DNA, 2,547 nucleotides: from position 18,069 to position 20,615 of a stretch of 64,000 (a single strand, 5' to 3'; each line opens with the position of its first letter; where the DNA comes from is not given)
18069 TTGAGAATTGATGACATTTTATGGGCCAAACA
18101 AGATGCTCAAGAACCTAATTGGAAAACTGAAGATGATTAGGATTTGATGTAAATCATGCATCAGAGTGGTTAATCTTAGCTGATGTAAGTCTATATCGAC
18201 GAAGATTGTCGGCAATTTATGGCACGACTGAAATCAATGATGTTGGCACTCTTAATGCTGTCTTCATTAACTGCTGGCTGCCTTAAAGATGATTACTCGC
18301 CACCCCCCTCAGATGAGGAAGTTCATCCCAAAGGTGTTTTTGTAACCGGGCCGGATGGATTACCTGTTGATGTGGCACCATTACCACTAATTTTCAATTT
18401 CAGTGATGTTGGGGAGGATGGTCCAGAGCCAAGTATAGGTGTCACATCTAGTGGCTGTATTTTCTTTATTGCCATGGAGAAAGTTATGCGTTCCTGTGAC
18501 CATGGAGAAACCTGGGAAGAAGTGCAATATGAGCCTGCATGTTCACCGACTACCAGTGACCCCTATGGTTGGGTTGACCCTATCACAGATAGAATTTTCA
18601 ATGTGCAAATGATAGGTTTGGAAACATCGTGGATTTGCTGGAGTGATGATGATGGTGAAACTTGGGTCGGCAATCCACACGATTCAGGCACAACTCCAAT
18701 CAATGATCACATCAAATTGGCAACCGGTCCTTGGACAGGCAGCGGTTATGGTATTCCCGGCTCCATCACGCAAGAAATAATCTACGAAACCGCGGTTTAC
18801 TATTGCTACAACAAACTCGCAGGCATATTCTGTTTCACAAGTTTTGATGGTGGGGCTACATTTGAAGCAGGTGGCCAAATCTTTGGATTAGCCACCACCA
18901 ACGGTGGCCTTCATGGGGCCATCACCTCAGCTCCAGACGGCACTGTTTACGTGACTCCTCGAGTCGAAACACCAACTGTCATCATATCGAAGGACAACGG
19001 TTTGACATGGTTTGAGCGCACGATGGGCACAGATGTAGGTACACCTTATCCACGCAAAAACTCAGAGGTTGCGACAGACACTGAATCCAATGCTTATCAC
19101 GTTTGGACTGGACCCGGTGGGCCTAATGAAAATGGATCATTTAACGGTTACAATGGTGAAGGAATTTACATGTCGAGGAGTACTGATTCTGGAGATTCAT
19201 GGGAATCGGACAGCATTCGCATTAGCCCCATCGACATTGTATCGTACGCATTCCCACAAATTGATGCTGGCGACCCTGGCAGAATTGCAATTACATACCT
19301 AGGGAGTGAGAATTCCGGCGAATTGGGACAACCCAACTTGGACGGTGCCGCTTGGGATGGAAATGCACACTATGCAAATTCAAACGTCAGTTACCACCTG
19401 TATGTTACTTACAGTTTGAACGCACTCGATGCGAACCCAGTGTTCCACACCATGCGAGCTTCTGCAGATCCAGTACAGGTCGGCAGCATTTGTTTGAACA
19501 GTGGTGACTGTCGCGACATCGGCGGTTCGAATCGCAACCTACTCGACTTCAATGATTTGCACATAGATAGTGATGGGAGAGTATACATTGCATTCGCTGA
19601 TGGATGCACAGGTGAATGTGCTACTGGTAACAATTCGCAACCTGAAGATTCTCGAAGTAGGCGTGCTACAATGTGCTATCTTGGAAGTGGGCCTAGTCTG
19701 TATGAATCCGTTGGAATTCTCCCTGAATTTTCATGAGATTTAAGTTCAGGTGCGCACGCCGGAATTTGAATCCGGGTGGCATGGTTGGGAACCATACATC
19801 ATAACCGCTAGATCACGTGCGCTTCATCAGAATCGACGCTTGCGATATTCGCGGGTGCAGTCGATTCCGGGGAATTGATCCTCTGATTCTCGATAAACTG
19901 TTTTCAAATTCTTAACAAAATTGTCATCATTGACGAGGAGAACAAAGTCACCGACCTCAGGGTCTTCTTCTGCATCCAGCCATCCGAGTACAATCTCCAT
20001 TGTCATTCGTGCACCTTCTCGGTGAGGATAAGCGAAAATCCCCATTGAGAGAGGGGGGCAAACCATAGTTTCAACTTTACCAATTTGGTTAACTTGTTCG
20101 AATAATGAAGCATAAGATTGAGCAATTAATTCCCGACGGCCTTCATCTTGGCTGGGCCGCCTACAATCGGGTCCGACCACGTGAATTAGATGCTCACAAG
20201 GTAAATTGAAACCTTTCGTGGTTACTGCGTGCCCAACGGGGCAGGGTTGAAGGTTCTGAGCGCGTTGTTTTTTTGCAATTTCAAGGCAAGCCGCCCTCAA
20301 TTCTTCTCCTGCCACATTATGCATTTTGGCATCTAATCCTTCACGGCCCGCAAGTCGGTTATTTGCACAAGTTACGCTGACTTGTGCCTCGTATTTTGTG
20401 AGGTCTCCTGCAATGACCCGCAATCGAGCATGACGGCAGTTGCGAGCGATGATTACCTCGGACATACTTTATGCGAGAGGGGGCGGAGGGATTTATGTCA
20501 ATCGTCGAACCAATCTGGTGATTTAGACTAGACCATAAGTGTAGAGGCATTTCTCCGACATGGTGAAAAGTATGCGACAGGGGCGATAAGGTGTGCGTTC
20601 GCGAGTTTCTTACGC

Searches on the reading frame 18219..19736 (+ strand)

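Call 10: search_protein_families(library=pfam, proteins=[window:18219-19736:+], max_evalue=0.001)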
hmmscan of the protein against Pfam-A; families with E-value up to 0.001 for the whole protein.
window:18219-19736:+ (505 aa): 2 families
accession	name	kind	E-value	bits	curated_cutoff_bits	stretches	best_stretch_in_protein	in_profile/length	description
PF02012.26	BNR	-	1.8e-05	24.5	27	0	256-264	2-10/12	BNR/Asp-box repeat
PF15902.12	Sortilin-Vps10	-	0.00039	19.8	33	0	206-330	4-111/446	Sortilin, neurotensin receptor 3,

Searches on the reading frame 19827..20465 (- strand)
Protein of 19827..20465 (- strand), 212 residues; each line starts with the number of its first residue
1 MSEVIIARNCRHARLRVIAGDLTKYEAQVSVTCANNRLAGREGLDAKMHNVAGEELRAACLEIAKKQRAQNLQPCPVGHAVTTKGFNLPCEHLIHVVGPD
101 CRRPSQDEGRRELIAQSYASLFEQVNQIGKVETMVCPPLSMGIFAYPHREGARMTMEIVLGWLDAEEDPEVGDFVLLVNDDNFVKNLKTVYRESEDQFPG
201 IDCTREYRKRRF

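Call 11: search_protein_families(library=pfam, proteins=[window:19827-20465:-], max_evalue=0.001)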
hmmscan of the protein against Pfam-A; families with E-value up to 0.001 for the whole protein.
window:19827-20465:- (212 aa): 1 family
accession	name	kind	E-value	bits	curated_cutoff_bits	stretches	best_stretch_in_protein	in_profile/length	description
PF01661.27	Macro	-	1.6e-24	86.6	22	1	31-154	1-117/118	Macro domain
